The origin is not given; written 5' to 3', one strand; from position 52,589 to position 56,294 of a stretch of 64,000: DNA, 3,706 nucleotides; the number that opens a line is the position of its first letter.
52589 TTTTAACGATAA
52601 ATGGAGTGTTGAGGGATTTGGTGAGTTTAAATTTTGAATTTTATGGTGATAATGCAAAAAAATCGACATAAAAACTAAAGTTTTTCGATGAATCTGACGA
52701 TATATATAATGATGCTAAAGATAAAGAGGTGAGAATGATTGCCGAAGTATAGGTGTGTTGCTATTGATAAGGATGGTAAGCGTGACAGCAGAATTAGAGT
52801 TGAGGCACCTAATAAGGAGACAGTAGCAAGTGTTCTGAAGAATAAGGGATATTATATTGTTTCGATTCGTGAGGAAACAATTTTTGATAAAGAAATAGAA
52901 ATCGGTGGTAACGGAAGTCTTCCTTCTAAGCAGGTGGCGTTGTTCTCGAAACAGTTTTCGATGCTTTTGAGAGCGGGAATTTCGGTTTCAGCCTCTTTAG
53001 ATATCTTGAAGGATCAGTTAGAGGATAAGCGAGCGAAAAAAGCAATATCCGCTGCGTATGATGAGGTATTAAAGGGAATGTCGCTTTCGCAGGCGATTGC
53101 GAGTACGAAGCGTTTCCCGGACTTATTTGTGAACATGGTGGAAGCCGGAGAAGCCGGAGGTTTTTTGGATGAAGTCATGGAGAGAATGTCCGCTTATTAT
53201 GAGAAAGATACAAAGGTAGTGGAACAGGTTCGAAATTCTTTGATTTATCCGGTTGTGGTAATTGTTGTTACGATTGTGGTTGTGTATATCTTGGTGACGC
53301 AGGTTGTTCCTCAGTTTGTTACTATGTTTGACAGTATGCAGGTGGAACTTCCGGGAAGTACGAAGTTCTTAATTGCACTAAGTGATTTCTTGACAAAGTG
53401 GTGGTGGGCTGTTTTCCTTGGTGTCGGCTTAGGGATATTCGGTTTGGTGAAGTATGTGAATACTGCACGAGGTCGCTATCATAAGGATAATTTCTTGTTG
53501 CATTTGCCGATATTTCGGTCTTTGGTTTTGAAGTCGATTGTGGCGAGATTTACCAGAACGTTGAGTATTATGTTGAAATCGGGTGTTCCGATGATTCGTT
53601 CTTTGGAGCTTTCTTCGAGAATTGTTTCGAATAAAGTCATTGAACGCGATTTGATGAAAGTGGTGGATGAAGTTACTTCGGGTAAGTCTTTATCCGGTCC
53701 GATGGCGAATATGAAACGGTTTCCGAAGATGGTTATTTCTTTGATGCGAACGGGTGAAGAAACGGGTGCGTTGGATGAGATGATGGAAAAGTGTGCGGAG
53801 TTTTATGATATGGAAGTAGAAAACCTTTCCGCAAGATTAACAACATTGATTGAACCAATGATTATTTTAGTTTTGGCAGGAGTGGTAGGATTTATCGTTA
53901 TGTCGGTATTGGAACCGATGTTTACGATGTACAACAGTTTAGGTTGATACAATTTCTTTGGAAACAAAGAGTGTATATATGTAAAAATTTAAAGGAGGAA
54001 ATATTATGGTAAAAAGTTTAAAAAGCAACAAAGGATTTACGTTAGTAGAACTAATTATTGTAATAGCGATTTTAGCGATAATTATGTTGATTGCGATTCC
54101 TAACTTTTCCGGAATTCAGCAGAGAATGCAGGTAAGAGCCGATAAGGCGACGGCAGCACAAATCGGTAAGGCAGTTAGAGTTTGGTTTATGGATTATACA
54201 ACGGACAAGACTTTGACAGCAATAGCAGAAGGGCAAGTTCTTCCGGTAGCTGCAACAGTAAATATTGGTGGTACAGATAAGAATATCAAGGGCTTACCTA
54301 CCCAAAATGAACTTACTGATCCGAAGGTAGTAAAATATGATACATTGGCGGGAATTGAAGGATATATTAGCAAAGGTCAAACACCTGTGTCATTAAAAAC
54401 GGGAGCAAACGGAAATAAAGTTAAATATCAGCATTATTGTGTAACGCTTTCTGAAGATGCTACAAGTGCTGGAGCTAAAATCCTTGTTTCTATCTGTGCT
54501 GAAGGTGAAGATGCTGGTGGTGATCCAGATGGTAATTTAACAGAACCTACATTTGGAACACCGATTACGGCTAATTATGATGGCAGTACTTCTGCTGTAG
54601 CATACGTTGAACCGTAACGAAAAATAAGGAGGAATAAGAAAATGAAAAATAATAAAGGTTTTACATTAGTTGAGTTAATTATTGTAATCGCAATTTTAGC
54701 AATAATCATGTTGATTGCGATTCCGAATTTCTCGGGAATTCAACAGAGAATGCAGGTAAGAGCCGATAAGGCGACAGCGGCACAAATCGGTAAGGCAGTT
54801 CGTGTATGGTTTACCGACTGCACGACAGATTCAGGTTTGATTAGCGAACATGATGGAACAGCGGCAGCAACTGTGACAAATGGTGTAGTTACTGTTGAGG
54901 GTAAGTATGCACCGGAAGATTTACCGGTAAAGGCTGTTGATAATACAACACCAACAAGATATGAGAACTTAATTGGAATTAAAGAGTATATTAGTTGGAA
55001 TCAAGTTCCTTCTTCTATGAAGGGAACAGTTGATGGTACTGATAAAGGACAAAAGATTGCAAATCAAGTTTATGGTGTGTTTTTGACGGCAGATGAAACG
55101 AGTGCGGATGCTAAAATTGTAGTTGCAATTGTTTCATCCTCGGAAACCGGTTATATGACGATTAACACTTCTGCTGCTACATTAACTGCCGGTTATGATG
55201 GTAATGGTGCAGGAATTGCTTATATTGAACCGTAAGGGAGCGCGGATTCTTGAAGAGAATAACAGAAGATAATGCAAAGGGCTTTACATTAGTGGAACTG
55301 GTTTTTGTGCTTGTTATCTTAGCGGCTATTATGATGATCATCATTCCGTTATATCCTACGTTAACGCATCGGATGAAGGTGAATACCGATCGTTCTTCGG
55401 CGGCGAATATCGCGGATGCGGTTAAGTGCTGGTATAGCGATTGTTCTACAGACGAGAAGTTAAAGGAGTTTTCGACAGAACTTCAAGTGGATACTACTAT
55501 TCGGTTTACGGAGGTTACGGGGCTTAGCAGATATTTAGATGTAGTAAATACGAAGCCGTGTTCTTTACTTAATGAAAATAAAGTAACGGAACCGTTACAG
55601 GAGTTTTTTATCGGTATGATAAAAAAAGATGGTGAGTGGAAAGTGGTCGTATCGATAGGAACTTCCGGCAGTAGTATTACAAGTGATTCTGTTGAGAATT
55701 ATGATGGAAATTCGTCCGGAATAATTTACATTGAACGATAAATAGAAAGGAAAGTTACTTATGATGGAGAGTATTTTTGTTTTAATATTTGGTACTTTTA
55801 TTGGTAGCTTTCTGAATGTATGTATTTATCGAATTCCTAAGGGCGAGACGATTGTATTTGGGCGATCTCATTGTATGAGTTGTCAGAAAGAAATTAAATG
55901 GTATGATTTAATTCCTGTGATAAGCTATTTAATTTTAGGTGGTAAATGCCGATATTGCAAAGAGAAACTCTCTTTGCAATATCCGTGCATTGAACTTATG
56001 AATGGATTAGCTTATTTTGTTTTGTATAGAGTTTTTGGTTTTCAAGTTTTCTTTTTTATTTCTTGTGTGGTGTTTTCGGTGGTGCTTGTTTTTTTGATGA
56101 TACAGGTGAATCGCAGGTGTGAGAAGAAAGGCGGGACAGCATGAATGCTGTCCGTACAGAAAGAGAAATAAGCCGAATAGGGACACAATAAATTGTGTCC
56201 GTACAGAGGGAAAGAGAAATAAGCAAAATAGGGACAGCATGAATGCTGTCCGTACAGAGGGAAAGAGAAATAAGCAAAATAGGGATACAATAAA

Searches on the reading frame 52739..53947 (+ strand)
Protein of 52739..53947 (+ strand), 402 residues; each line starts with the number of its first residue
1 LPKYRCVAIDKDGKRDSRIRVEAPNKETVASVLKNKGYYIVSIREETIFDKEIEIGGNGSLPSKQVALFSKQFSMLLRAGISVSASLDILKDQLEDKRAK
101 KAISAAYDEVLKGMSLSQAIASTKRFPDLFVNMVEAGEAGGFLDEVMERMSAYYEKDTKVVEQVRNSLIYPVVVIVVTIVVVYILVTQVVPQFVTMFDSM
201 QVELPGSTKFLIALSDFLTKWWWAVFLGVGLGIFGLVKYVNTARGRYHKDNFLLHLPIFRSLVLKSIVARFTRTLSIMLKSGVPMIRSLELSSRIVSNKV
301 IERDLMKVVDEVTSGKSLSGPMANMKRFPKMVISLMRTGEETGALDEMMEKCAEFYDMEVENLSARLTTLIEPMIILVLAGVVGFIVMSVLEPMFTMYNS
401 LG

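Call 61: search_protein_families(library=pfam, proteins=[window:52739-53947:+])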
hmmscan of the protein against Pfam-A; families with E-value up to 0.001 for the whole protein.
window:52739-53947:+ (402 aa): 1 family
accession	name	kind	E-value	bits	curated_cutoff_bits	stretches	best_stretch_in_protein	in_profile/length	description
PF00482.28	T2SSF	-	1.2e-61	206.7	25.2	2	69-191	1-125/125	Type II secretion system (T2SS), protein F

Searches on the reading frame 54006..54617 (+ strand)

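Call 61: search_protein_families(library=pfam, proteins=[window:54006-54617:+])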
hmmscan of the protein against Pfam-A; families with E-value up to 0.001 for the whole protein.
window:54006-54617:+ (203 aa): 1 family
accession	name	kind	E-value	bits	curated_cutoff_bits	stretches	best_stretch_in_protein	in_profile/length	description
PF07963.17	N_methyl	-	6.9e-09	35.4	21.2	1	6-31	2-27/27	Prokaryotic N-terminal methylation motif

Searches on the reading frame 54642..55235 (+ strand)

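Call 61: search_protein_families(library=pfam, proteins=[window:54642-55235:+])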
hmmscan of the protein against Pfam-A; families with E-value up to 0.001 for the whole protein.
window:54642-55235:+ (197 aa): 1 family
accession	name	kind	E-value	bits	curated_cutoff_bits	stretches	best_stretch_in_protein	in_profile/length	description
PF07963.17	N_methyl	-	6.4e-10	38.6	21.2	1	1-27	1-27/27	Prokaryotic N-terminal methylation motif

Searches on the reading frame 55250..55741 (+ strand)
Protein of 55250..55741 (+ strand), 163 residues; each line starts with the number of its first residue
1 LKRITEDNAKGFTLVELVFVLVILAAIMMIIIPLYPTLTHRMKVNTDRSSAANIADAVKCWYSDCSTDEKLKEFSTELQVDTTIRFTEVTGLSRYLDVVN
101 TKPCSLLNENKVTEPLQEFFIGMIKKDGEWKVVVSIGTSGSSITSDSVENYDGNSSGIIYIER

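Call 61: search_protein_families(library=pfam, proteins=[window:55250-55741:+])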
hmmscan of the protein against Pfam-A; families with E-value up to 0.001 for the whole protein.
window:55250-55741:+ (163 aa): 1 family
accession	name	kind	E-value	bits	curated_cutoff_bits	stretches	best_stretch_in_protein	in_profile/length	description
PF07963.17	N_methyl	-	5.3e-06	26.2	21.2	1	8-31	3-26/27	Prokaryotic N-terminal methylation motif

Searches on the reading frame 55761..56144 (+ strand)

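Call 61: search_protein_families(library=pfam, proteins=[window:55761-56144:+])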
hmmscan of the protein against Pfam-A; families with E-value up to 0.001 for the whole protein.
window:55761-56144:+ (127 aa): 1 family
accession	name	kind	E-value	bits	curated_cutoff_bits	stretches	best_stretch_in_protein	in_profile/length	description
PF06750.18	A24_N_bact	-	1.2e-35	121.9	23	1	9-89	1-81/84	Bacterial Peptidase A24 N-terminal domain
